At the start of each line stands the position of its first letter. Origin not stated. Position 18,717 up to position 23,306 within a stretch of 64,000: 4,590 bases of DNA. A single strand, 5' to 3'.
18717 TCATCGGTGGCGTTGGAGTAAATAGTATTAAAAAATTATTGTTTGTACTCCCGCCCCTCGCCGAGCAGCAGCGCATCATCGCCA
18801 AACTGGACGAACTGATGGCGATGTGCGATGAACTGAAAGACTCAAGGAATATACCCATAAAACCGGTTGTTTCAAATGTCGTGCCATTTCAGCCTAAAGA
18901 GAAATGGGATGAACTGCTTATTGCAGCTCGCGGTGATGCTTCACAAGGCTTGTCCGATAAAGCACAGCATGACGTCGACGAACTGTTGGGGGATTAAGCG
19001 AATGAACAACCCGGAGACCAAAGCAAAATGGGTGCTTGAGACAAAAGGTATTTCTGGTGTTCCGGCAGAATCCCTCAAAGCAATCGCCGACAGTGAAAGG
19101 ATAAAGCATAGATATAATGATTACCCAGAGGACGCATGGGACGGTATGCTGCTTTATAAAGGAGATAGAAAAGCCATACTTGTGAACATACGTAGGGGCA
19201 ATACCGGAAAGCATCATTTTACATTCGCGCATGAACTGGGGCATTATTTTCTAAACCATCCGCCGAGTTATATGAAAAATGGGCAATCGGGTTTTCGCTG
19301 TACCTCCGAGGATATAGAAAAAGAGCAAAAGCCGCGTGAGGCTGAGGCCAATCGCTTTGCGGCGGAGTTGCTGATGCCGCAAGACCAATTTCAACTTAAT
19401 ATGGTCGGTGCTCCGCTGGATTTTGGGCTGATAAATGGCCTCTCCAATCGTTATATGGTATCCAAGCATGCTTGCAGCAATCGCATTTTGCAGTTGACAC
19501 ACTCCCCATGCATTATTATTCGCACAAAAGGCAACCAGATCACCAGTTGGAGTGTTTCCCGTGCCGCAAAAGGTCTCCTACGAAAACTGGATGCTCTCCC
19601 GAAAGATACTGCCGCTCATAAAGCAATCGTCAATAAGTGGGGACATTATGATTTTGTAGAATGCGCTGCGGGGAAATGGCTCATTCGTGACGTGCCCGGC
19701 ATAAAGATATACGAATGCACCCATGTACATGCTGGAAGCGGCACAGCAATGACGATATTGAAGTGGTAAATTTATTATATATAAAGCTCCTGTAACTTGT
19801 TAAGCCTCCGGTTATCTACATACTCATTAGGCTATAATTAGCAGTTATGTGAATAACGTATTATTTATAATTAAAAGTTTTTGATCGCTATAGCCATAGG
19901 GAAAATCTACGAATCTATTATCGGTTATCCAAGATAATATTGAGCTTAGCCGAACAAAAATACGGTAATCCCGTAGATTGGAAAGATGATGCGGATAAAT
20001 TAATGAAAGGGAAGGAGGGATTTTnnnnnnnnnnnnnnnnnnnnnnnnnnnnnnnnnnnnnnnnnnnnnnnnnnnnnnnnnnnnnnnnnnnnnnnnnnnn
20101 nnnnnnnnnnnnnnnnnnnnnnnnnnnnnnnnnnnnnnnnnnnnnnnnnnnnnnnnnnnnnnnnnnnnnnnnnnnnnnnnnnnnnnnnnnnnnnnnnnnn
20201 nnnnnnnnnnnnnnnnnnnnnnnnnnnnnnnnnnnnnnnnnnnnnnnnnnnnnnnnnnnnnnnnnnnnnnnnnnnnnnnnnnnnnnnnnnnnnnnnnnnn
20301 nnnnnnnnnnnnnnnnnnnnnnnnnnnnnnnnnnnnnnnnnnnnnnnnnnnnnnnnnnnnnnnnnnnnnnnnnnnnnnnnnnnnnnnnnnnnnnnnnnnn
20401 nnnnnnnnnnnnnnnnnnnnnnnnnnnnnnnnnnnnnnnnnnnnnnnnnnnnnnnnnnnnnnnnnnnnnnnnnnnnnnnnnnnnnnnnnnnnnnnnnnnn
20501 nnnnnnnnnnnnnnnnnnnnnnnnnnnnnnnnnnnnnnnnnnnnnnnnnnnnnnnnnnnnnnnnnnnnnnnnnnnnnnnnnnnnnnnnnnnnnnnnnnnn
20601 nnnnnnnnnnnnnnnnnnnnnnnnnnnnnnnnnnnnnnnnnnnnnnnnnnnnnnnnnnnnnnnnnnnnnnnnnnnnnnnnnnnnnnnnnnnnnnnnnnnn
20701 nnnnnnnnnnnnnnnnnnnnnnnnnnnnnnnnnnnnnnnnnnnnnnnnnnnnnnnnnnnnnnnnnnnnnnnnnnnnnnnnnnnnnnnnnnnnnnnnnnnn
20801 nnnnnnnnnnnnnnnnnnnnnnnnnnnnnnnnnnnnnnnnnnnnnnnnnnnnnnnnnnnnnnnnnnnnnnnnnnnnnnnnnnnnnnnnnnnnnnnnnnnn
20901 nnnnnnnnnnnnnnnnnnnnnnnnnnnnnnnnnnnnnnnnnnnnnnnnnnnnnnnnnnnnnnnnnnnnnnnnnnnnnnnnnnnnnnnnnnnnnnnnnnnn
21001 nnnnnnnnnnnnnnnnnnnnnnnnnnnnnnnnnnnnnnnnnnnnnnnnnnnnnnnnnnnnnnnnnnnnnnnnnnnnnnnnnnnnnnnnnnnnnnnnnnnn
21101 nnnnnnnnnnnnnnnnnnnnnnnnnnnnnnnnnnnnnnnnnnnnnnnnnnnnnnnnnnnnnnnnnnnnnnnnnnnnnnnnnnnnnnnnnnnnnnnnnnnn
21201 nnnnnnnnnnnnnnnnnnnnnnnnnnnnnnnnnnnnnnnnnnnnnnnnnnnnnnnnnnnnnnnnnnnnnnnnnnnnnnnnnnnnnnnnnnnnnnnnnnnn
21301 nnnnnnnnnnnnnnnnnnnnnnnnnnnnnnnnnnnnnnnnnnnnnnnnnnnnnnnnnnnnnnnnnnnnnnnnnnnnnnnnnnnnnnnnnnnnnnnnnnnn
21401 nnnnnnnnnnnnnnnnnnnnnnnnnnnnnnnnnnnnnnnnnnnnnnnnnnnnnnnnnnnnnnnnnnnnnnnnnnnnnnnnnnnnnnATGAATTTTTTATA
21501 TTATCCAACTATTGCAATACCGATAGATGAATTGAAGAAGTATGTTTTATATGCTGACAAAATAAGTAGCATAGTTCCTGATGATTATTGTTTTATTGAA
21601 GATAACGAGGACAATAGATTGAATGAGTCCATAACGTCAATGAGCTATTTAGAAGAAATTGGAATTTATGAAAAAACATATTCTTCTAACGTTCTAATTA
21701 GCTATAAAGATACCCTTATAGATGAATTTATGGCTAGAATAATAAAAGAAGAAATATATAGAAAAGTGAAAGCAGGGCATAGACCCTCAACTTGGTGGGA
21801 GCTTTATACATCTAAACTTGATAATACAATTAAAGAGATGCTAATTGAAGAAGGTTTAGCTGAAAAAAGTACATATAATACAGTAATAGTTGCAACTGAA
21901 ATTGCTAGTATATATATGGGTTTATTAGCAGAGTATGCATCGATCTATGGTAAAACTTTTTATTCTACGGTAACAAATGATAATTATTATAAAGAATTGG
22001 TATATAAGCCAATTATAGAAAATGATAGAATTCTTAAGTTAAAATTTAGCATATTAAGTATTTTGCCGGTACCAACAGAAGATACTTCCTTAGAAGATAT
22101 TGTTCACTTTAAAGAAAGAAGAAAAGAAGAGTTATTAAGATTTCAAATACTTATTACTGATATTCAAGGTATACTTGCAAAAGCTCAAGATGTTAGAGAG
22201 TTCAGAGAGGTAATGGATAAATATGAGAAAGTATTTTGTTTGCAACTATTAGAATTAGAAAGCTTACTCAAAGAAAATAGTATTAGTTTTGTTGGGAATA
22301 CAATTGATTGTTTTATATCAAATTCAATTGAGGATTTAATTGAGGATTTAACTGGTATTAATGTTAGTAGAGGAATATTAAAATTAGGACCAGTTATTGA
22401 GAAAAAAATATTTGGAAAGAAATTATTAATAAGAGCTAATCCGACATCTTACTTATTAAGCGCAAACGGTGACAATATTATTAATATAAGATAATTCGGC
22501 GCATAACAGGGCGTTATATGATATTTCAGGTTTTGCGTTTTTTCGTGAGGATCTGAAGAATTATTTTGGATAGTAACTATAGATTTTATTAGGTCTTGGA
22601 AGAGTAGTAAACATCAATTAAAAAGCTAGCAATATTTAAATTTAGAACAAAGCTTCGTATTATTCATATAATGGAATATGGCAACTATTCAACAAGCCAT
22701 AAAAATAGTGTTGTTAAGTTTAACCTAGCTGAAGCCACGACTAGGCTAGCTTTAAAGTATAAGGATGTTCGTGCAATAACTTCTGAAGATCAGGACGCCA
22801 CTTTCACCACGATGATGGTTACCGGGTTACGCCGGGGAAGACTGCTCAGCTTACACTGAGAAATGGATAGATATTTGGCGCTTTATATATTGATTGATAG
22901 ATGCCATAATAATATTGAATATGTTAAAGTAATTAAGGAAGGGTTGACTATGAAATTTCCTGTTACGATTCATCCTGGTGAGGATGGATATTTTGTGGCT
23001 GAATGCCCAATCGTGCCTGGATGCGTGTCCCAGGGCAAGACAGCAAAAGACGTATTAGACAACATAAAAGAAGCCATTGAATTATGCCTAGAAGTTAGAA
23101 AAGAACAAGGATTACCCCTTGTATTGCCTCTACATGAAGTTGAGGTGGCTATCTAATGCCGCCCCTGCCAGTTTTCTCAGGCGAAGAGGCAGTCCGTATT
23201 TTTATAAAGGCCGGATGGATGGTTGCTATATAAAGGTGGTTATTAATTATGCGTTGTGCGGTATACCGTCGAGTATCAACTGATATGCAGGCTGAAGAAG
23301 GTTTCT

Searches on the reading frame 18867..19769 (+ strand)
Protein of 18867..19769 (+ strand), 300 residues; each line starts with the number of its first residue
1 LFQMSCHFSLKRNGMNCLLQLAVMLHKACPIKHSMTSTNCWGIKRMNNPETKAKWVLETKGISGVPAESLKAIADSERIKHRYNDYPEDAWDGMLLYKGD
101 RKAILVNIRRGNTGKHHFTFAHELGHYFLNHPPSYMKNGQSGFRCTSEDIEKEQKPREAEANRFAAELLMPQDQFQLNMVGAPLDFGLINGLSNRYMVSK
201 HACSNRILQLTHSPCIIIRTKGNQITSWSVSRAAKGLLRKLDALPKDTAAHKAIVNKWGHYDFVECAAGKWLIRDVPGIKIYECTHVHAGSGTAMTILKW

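Call 6: search_protein_families(library=pfam, proteins=[window:18867-19769:+])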
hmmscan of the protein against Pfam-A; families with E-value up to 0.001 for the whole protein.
window:18867-19769:+ (300 aa): 1 family
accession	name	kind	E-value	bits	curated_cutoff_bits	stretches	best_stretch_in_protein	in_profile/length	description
PF06114.19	Peptidase_M78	-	8e-12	45.5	22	1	86-206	25-121/123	IrrE N-terminal-like domain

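Call 71: search_protein_families(library=padloc, proteins=[window:18867-19769:+], max_evalue=0.001)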
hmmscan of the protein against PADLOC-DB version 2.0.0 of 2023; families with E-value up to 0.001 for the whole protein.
window:18867-19769:+ (300 aa): 17 families
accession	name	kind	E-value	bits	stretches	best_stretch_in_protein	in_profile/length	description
PDLC04141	capP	-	4.3e-44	148.8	1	46-299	2-240/242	capP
PDLC03954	RmrA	-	4.4e-13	46.9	1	51-210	143-290/380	-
PDLC03947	RmrA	-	1.3e-12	45.3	1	87-206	179-286/383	-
PDLC03944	RmrA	-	4.7e-11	40.4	1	107-210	190-283/384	-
PDLC03946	RmrA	-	2.2e-08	31.2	1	31-211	106-268/357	-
PDLC03949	RmrA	-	2.8e-08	31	1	98-211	172-266/363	-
PDLC03945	RmrA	-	1.1e-07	29.4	1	101-179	193-260/394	-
PDLC03948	RmrA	-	2.3e-07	28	1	92-211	182-290/397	-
PDLC03951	RmrA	-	4.1e-07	27.3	1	100-210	189-285/400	-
PDLC03952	RmrA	-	6.1e-07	26.6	1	94-205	198-297/395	-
PDLC03950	RmrA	-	7.8e-07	26.4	1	91-193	172-259/369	-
PDLC03955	RmrA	-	1.7e-06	25.5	1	92-210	190-290/371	-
PDLC03953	RmrA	-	2.2e-05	21.8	1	96-179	187-253/373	-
PDLC04776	PDC-M69B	-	7.2e-05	20.6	1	94-175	60-134/272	-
PDLC03956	RmrA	-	7.7e-05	19.9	1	100-211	190-287/399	-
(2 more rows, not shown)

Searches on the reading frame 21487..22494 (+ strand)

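Call 6: search_protein_families(library=pfam, proteins=[window:21487-22494:+])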
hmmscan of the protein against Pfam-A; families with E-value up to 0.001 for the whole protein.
window:21487-22494:+ (335 aa): 1 family
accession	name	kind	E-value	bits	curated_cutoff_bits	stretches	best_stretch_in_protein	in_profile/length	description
PF19749.4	DUF6236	-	2.3e-08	34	26.2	1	188-268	175-252/324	Family of unknown function (DUF6236)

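Call 71: search_protein_families(library=padloc, proteins=[window:21487-22494:+], max_evalue=0.001)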
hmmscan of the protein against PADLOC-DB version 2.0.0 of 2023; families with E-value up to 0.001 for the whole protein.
window:21487-22494:+ (335 aa): 0 families

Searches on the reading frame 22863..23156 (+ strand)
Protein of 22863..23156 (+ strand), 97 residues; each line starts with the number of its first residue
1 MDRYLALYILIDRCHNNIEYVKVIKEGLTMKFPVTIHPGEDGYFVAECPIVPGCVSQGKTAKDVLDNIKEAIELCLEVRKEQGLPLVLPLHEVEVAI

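Call 6: search_protein_families(library=pfam, proteins=[window:22863-23156:+])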
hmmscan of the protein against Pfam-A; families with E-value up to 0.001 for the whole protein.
window:22863-23156:+ (97 aa): 2 families
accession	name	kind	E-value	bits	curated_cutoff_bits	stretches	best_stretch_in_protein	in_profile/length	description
PF15919.11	HicB_lk_antitox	-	6.6e-08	33.2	27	1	32-84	1-53/123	HicB_like antitoxin of bacterial toxin-antitoxin system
PF21748.3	UPF0150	-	2.8e-05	24.4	27.3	1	40-86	16-63/64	UPF0150-like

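Call 71: search_protein_families(library=padloc, proteins=[window:22863-23156:+], max_evalue=0.001)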
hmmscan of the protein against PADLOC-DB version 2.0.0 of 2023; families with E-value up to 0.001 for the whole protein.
window:22863-23156:+ (97 aa): 0 families
